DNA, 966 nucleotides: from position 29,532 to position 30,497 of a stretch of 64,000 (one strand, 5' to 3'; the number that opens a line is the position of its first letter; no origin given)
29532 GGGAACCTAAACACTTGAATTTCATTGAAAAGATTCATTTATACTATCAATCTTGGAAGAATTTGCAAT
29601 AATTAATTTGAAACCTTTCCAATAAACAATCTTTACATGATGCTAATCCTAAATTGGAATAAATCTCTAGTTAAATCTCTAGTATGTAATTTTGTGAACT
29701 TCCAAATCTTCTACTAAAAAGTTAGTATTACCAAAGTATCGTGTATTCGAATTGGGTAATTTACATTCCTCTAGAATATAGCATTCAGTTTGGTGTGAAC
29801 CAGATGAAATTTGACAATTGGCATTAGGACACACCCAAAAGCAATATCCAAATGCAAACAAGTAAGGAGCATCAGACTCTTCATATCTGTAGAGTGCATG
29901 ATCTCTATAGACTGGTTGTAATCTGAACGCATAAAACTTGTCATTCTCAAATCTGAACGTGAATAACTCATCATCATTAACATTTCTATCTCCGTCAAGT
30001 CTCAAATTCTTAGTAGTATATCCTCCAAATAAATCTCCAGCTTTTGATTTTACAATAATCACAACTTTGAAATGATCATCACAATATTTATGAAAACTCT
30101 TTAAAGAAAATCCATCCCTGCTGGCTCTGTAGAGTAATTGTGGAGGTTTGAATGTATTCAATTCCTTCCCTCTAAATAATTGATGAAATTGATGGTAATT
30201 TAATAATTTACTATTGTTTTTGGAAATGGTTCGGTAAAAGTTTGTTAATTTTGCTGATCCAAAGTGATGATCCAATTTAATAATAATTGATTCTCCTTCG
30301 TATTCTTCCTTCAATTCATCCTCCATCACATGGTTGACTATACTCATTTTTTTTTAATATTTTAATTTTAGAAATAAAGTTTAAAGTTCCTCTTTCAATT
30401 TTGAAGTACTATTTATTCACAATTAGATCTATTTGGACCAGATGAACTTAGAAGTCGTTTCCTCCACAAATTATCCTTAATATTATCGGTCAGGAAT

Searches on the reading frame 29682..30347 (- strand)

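Call 30: search_protein_families(library=pfam, proteins=[window:29682-30347:-], max_evalue=0.001)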
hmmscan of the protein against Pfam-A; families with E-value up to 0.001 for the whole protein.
window:29682-30347:- (222 aa): 1 family
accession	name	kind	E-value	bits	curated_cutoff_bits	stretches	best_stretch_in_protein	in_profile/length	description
PF07534.22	TLD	-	4e-20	72.8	24.5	1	43-220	2-169/170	TLDc domain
